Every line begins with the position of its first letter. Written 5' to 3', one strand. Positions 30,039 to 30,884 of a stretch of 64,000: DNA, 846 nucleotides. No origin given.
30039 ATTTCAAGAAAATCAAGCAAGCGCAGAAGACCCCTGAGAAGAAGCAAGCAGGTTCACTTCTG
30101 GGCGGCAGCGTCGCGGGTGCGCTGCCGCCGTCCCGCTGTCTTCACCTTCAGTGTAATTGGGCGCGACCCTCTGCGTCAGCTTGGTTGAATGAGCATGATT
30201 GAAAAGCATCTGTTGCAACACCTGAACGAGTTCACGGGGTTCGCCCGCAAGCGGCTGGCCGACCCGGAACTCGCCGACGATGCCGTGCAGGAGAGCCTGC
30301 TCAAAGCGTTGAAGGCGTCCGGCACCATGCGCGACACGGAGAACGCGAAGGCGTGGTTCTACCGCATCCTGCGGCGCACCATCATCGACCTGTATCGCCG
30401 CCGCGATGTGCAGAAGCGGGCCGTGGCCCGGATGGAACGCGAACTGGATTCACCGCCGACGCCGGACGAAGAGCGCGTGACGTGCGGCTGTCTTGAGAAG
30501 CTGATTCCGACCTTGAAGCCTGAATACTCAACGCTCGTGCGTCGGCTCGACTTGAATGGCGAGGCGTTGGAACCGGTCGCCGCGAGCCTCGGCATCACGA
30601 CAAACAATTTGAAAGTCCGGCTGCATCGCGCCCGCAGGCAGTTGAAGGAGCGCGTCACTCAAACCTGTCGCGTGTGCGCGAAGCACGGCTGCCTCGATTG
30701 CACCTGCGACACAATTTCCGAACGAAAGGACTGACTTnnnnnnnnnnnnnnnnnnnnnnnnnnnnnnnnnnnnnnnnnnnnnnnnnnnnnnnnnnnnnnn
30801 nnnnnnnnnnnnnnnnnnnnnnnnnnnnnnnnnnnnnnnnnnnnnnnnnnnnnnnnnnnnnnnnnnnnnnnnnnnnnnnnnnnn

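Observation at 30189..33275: CorE-like Cys-tailed ECF sigma factor coupled to a CopA with unusually elaborate N-terminal metal sites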

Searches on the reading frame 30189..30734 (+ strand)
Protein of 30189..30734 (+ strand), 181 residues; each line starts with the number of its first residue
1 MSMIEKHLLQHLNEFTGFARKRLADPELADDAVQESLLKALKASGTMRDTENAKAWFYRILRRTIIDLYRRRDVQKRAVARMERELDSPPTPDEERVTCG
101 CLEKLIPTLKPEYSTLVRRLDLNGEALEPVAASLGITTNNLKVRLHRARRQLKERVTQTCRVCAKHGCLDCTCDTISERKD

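Call 3: search_protein_families(library=pfam, proteins=[window:30189-30731:+], max_evalue=0.01)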
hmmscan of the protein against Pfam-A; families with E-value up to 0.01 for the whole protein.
window:30189-30731:+ (181 aa): 4 families
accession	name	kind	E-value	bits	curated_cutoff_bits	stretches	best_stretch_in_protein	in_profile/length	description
PF04542.20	Sigma70_r2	-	2.3e-14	53.3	24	1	10-73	4-69/71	Sigma-70 region 2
PF08281.18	Sigma70_r4_2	-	4.1e-07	30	25.7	1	101-152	3-54/54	Sigma-70, region 4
PF07638.17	Sigma70_ECF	-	0.00018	21.9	21.1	1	51-155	73-182/185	ECF sigma factor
PF22029.2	PhyR_sigma2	-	0.00067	20.1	27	1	18-61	11-54/55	Sigma2 domain of PhyR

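Call 4: search_protein_families(library=ncbifam, proteins=[window:30189-30731:+], max_evalue=0.01)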
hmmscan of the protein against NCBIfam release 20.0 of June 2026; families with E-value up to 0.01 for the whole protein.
window:30189-30731:+ (181 aa): 75 families (the best 25 are shown)
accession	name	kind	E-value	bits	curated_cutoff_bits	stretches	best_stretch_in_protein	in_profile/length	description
TIGR02959.1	SigZ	equivalog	1.9e-27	96.1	168.65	1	11-164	4-156/170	RNA polymerase sigma factor SigZ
NF007215.0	PRK09637.1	equivalog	2.3e-26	92.9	212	1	9-164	8-162/181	RNA polymerase sigma factor SigZ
NF058625.1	sigma_PG0214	equivalog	1.4e-20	73.6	130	1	6-159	8-164/170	GFO_1088 family ECF-type sigma factor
TIGR02937.1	sigma70-ECF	superfamily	1.4e-20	73.5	42.9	1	5-155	4-164/165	sigma-70 family RNA polymerase sigma factor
TIGR02943.1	Sig70_famx1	hypoth_equivalog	9.9e-18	64.6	162.2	2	7-88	7-87/188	RNA polymerase sigma-70 factor, TIGR02943 family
NF009170.0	PRK12517.1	subfamily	8.3e-17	61.2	197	1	24-159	45-179/188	RNA polymerase sigma factor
TIGR02950.1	SigM_subfam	subfamily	1.3e-16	60.9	147.95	1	7-156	5-158/159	RNA polymerase sigma factor, SigM family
NF007227.0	PRK09645.1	subfamily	6e-16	58.8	202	1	10-157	21-171/177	sigma-70 family RNA polymerase sigma factor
NF053879.1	RNAPolSigSigVBac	equivalog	2.6e-15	56.4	190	1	15-158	17-157/160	RNA polymerase sigma factor SigV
NF009182.0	PRK12530.1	subfamily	3.9e-15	55.8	264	1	13-73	20-80/193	RNA polymerase sigma factor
TIGR02947.1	SigH_actino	hypoth_equivalog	4.3e-15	55.9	251.55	1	4-76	13-85/193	RNA polymerase sigma-70 factor, TIGR02947 family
NF009164.0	PRK12511.1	equivalog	4.5e-15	55.6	185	1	6-154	8-157/182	RNA polymerase sigma factor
NF008892.0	PRK11924.2-1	equivalog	5.1e-14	52.3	291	1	14-77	28-91/203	RNA polymerase sigma factor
NF007225.0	PRK09643.1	equivalog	1.3e-13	51.2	190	1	8-158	33-184/204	RNA polymerase sigma factor SigM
NF009184.0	PRK12532.1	equivalog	1.8e-13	50.8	276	2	10-83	13-87/195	RNA polymerase sigma factor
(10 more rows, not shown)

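Call 11: find_homologous_proteins(query=window:30189-30731:+, max_evalue=0.00001)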
Query window:30189-30731:+ (181 aa): 1682 proteins with E <= 0.00001 among 2057 candidates; the best 120 are listed.
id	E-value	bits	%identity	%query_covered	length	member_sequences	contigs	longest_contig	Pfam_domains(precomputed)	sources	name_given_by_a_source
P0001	2.6e-106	371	94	100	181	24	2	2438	PF04542.21,PF08281.19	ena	-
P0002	7.8e-100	350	88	100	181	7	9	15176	PF04542.21,PF08281.19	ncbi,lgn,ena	-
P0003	8.9e-98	343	87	99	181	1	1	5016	PF04542.21,PF08281.19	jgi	jgi:RNA polymerase sigma-70 factor (ECF subfamily)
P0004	5.1e-95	334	84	100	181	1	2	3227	PF04542.21,PF08281.19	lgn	-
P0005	8.7e-95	334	83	100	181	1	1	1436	PF07638.18,PF04542.21,PF08281.19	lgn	-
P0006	5.9e-94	331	83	100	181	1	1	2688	PF04542.21,PF08281.19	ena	-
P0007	5.9e-90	318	84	94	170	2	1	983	PF04542.21,PF08281.19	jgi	jgi:RNA polymerase sigma-70 factor (ECF subfamily)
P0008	1.6e-83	297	77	96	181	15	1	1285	PF04542.21,PF08281.19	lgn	-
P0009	3.3e-83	296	76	97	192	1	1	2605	PF04542.21,PF08281.19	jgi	jgi:RNA polymerase sigma factor (sigma-70 family)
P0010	3.2e-80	286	72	100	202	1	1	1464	PF04542.21,PF08281.19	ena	-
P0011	6.0e-80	285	72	98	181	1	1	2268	PF04542.21,PF08281.19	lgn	-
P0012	4.2e-79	283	73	98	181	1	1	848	PF04545.23,PF04542.21,PF08281.19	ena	-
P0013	1.7e-78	281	72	93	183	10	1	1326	PF04542.21,PF08281.19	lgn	-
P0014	6.0e-78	279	70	99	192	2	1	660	PF04542.21,PF08281.19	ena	-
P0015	1.0e-76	275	71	98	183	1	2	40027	PF04542.21,PF08281.19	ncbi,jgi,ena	-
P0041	4.9e-73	263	65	100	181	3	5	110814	PF04542.21,PF08281.19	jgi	jgi:RNA polymerase sigma factor (sigma-70 family)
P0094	3.6e-70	254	62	100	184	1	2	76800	PF04542.21,PF08281.19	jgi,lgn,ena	-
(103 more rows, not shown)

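Call 16: search_solved_structures(query=window:30189-30731:+, max_evalue=0.001)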
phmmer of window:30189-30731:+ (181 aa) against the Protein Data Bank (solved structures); distinct sequences matched with E-value up to 0.001: 9.
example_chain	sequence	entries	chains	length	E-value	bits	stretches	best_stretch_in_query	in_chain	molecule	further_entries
6jcy_F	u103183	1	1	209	5.1e-13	52.8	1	5-159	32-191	ECF RNA polymerase sigma factor SigH,ECF RNA polymerase sigma factor SigE,ECF RNA polymera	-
5zx2_F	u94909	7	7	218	1.3e-10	45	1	5-158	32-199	ECF RNA polymerase sigma factor SigH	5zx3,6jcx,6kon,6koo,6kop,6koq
6dv9_F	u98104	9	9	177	1.7e-10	44.7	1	16-154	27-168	ECF RNA polymerase sigma factor SigL | RNA polymerase sigma factor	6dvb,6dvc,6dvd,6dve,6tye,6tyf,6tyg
9m9d_F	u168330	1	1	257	1.8e-08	38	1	10-156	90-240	ECF RNA polymerase sigma factor SigE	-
9m9e_F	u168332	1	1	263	2e-08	37.9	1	10-156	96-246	ECF RNA polymerase sigma factor SigE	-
9m98_F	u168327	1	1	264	2e-08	37.9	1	10-156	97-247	ECF RNA polymerase sigma factor SigE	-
1h3l_A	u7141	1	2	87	3.9e-08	37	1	4-73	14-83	RNA POLYMERASE SIGMA FACTOR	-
5uxx_A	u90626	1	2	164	3.7e-06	30.5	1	7-155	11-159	RNA polymerase sigma factor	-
7qh5_A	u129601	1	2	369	6.7e-05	26.4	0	28-80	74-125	RNA polymerase sigma factor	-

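Call 19: find_encoding_contigs(protein=window:30189-30734:+, flank=10000, max_places=4)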
Protein window:30189-30734:+ (181 aa): 1 contig read that carries it; 1 place shown.
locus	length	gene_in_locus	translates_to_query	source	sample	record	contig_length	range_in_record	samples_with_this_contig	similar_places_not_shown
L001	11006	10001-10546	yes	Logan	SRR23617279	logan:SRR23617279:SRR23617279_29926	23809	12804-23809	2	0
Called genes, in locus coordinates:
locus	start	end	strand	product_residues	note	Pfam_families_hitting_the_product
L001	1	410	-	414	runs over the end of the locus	PF05922:Inhibitor_I9 (faint), PF00082:Peptidase_S8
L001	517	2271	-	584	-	PF17957:Big_7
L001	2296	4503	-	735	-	PF19077:Big_13 (faint), PF07495:Y_Y_Y (faint), PF17957:Big_7, PF22352:K319L-like_PKD (weak), PF17957:Big_7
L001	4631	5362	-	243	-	PF07963:N_methyl (weak)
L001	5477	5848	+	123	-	-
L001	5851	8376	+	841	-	PF02836:Glyco_hydro_2_C (faint), PF00535:Glycos_transf_2, PF10111:Glyco_tranf_2_2 (weak), PF13506:Glyco_transf_21, PF13641:Glyco_tranf_2_3, PF13632:Glyco_trans_2_3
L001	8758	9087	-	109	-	-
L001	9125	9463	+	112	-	-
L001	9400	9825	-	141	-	PF07638:Sigma70_ECF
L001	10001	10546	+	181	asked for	PF04542:Sigma70_r2, PF08281:Sigma70_r4_2 (weak)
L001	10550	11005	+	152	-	?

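Call 20: find_encoding_contigs(protein=P0041, flank=6000, max_places=3)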
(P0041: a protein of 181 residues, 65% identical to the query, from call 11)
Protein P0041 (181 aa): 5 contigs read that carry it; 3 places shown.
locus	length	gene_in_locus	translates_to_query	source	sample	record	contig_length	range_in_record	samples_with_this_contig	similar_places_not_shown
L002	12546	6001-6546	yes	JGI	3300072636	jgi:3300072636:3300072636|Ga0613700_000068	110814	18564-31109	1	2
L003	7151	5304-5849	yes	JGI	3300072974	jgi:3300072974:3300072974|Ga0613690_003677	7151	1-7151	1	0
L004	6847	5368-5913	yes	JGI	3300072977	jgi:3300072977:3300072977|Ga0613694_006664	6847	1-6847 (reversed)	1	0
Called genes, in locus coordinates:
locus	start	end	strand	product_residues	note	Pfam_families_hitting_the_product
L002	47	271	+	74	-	-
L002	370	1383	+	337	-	-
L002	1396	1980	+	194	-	-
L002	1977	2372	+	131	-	-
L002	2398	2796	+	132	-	-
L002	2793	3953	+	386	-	PF12704:MacB_PCD, PF02687:FtsX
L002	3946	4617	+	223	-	PF00005:ABC_tran, PF02463:SMC_N (faint), PF13304:AAA_21 (faint)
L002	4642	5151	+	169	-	PF18423:zf_CopZ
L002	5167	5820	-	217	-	-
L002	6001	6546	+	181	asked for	PF04542:Sigma70_r2, PF08281:Sigma70_r4_2 (weak)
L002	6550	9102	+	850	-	PF04945:YHS, PF19335:HMBD, PF00122:E1-E2_ATPase, PF00702:Hydrolase, PF08282:Hydrolase_3 (faint)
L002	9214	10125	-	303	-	-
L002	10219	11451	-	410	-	-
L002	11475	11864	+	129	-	-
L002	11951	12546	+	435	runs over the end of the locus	PF02321:OEP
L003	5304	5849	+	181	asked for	PF04542:Sigma70_r2, PF08281:Sigma70_r4_2 (weak)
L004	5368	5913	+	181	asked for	PF04542:Sigma70_r2, PF08281:Sigma70_r4_2 (weak)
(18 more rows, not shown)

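Call 21: find_encoding_contigs(protein=P0094, flank=6000, max_places=3)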
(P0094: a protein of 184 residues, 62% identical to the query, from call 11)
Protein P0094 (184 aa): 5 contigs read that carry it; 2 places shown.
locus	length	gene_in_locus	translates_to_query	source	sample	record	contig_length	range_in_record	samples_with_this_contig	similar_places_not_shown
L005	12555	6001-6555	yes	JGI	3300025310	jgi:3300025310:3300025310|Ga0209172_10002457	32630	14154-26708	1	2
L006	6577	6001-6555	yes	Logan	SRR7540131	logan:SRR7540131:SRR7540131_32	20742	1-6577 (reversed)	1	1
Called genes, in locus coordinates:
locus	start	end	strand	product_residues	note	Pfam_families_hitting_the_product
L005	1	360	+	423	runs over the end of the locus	PF14258:DUF4350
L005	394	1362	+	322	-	PF00493:MCM (weak), PF20030:bpMoxR, PF00004:AAA (weak), PF07726:AAA_3, PF07728:AAA_5, PF17863:AAA_lid_2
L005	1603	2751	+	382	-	PF01882:DUF58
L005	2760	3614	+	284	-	PF06271:RDD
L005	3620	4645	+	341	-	PF28475:DUF8413, PF01944:SpoIIM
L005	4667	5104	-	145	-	-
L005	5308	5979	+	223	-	PF13442:Cytochrome_CBB3 (faint), PF00034:Cytochrom_C, PF11604:CusF_Ec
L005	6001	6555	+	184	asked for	PF04542:Sigma70_r2, PF08281:Sigma70_r4_2 (weak)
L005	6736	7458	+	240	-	PF11604:CusF_Ec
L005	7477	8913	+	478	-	PF02321:OEP (weak)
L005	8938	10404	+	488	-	PF07732:Cu-oxidase_3, PF00394:Cu-oxidase (weak), PF07731:Cu-oxidase_2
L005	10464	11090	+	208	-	PF13462:Thioredoxin_4, PF13098:Thioredoxin_2, PF01323:DSBA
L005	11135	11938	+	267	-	PF01790:LGT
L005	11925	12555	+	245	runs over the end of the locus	PF02683:DsbD_TM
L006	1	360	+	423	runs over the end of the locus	PF14258:DUF4350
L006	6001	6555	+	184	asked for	PF04542:Sigma70_r2, PF08281:Sigma70_r4_2 (weak)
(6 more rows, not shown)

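Call 22: find_encoding_contigs(protein=P0002, flank=6000, max_places=4)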
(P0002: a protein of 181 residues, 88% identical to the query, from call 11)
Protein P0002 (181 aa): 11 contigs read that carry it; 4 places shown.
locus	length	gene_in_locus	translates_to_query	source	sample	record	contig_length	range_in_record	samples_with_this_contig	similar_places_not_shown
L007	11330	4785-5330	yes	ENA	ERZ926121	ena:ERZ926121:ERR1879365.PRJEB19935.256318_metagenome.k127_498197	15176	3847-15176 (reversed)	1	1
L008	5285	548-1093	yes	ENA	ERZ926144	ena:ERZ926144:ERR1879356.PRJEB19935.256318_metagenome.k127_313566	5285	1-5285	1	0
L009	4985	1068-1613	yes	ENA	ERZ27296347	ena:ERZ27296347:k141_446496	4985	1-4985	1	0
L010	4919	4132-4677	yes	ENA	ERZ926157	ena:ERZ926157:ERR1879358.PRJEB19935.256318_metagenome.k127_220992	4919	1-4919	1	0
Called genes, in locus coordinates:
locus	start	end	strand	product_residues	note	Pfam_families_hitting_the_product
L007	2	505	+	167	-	?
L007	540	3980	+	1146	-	PF00873:ACR_tran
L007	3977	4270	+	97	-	-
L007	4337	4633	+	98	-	-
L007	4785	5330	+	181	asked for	PF04542:Sigma70_r2, PF08281:Sigma70_r4_2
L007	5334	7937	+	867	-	PF04945:YHS, PF19335:HMBD, PF00122:E1-E2_ATPase, PF00702:Hydrolase, PF08282:Hydrolase_3 (faint)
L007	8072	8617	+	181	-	-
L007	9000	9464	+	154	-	-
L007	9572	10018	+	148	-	PF02922:CBM_48 (weak), PF16561:AMPK1_CBM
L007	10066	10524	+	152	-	-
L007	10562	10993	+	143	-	-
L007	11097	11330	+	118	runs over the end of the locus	-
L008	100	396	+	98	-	-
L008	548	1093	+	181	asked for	PF04542:Sigma70_r2, PF08281:Sigma70_r4_2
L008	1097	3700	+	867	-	PF04945:YHS, PF19335:HMBD, PF00122:E1-E2_ATPase, PF00702:Hydrolase, PF08282:Hydrolase_3 (faint)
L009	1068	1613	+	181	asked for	PF04542:Sigma70_r2, PF08281:Sigma70_r4_2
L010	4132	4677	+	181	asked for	PF04542:Sigma70_r2, PF08281:Sigma70_r4_2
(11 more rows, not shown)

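Call 23: find_related_loci(query=window:30189-30731:+, collection=genome_contigs, flank=5000)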
Query window:30189-30731:+ (181 aa) in genome_contigs; peptide patterns used: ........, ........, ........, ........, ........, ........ (x = any residue, [..] = any of these).
285 stretches matched a pattern; 56 encode a relative of the query (tblastn E <= 1e-3); 56 distinct loci.
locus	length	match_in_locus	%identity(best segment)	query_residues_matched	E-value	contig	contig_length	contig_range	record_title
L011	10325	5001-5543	95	1-181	4e-115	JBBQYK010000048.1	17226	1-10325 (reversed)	MAG: Verrucomicrobiota bacterium isolate Co_metawrap_2159 Cmw_2159_k141_6983879_length_17226_cov_21.6483, whole genome s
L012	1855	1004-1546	88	1-181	2e-113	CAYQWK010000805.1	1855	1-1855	MAG TPA_asm: uncultured Bifidobacteriaceae bacterium isolate SRP257259_co1_135 genome assembly, contig: NODE_130621_leng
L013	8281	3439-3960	65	1-174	7e-76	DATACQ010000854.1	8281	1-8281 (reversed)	MAG TPA_asm: Candidatus Binatia bacterium isolate SMAG_U6728 k141_67664, whole genome shotgun sequence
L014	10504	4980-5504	63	1-175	1e-75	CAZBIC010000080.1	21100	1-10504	MAG TPA_asm: uncultured Bifidobacterium sp. isolate SRP302895_co1_406 genome assembly, contig: NODE_4617_length_21100_co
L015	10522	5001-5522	63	1-174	5e-75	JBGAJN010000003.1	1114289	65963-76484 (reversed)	MAG: Limisphaerales bacterium isolate MAG_AAO_H125.48 AAOH125-48_opera_contig_9, whole genome shotgun sequence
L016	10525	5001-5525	65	1-175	3e-75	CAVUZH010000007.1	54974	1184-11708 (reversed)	MAG: uncultured delta proteobacterium isolate MFD05567.bin.2.276 genome assembly, contig: contig_152971, whole genome sh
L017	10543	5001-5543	65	1-181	1e-74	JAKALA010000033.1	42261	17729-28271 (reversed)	MAG: bacterium isolate WY5.bin105 NODE_1254_length_42261_cov_2.390635, whole genome shotgun sequence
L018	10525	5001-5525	65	1-175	5e-74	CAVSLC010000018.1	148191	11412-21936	MAG: uncultured delta proteobacterium isolate MFD09206.bin.3.265 genome assembly, contig: contig_3696, whole genome shot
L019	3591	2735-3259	65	1-175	1e-73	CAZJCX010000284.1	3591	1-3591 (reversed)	MAG TPA_asm: uncultured Verrucomicrobiota bacterium isolate SRP290908_co1_105 genome assembly, contig: NODE_41210_length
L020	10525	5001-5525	64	1-175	2e-72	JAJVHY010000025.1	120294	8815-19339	MAG: Verrucomicrobiia bacterium isolate Bin_23R c_000000000741, whole genome shotgun sequence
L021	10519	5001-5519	60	1-173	2e-69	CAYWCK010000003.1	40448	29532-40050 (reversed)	MAG TPA_asm: uncultured Bifidobacteriaceae bacterium isolate binchicken_co118_301 genome assembly, contig: NODE_890_leng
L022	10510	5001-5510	61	4-173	7e-68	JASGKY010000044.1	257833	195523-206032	MAG: Verrucomicrobiota bacterium isolate 5N068 JMF-2111-06-0005.ont.bin.68_43, whole genome shotgun sequence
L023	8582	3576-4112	61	1-179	9e-67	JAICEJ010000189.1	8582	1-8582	MAG: Candidatus Binatia bacterium isolate BD_FP_2_bin.16 k141_1181892_length_8582_cov_16.8253, whole genome shotgun sequ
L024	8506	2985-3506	58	1-174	3e-65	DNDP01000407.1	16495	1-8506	MAG TPA_asm: Verrucomicrobiales bacterium isolate UBA12295 contig_4544, whole genome shotgun sequence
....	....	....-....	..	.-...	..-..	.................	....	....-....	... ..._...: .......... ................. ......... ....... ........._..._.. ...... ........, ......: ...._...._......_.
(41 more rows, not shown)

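Call 30: search_protein_families(library=pfam, alignment_id=A1, max_evalue=0.001)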
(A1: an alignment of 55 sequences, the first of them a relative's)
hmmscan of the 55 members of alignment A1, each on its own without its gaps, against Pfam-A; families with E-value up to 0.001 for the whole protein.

A. member 1, L002:6550-9099:+ (850 aa): 5 families
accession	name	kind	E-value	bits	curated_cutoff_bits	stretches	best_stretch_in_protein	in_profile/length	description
PF00122.25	E1-E2_ATPase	-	3.8e-60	202.9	28.1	1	329-509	2-180/181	E1-E2 ATPase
PF00702.32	Hydrolase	-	7.4e-36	124.8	26.4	1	527-744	2-191/191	haloacid dehalogenase-like hydrolase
PF19335.5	HMBD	-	2.5e-25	88.5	23.6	2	143-169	2-28/28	Heavy metal binding domain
PF04945.19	YHS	-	2.4e-12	47.1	30.3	1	3-43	2-42/47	YHS domain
PF08282.18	Hydrolase_3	-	2.5e-07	31.1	20.9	1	725-775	204-254/255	haloacid dehalogenase-like hydrolase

B. families by the number of members that match (of 55 scanned): 23 families
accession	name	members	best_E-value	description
PF00122.25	E1-E2_ATPase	14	1.7e-62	E1-E2 ATPase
PF00702.32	Hydrolase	14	7.9e-39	haloacid dehalogenase-like hydrolase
PF08282.18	Hydrolase_3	13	1.4e-10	haloacid dehalogenase-like hydrolase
PF19335.5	HMBD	9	2.6e-26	Heavy metal binding domain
PF04945.19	YHS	7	6.1e-15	YHS domain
PF14342.11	DUF4396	6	1.7e-43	Domain of unknown function (DUF4396)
PF12710.13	HAD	6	1e-05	haloacid dehalogenase-like hydrolase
PF11604.15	CusF_Ec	4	6.6e-28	Copper binding periplasmic protein CusF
PF00403.32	HMA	3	2.5e-17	Heavy-metal-associated domain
PF06467.20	zf-FCS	3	8.3e-05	MYM-type Zinc finger with FCS sequence motif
PF01882.25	DUF58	1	5.9e-53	Protein of unknown function DUF58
PF00593.30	TonB_dep_Rec_b-barrel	1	1.2e-26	TonB dependent receptor-like, beta-barrel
PF12704.14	MacB_PCD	1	9e-25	MacB-like periplasmic core domain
PF13417.12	GST_N_3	1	2.4e-20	Glutathione S-transferase, N-terminal domain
PF07715.20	Plug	1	2.3e-19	TonB-dependent Receptor Plug Domain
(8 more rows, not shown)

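Call 31: search_protein_families(library=pfam, alignment_id=A2, max_evalue=0.001)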
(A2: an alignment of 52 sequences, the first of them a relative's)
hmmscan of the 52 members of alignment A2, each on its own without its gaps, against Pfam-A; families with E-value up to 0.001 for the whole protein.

A. member 1, L002:5170-5937:- (256 aa): 0 families

B. families by the number of members that match (of 52 scanned): 83 families (the first 25 are shown)
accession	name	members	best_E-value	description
PF00122.25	E1-E2_ATPase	6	1.2e-59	E1-E2 ATPase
PF14342.11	DUF4396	6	7.4e-39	Domain of unknown function (DUF4396)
PF00702.32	Hydrolase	5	4.4e-36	haloacid dehalogenase-like hydrolase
PF19335.5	HMBD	5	8.4e-24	Heavy metal binding domain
PF11604.15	CusF_Ec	5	1e-14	Copper binding periplasmic protein CusF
PF00034.26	Cytochrom_C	5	6.6e-10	Cytochrome c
PF12681.13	Glyoxalase_2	4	9.5e-09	Glyoxalase-like domain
PF08282.18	Hydrolase_3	4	4.6e-08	haloacid dehalogenase-like hydrolase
PF00903.31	Glyoxalase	4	5.8e-08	Glyoxalase/Bleomycin resistance protein/Dioxygenase superfamily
PF18029.7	Glyoxalase_6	4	7.5e-06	Glyoxalase-like domain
PF08281.18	Sigma70_r4_2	3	6.3e-17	Sigma-70, region 4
PF13442.11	Cytochrome_CBB3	3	6.5e-06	Cytochrome C oxidase, cbb3-type, subunit III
PF02518.31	HATPase_c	2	1.6e-23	Histidine kinase-, DNA gyrase B-, and HSP90-like ATPase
PF13473.12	Cupredoxin_1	2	2.4e-12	Cupredoxin-like domain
PF00127.26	Copper-bind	2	5.1e-12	Copper binding proteins, plastocyanin/azurin family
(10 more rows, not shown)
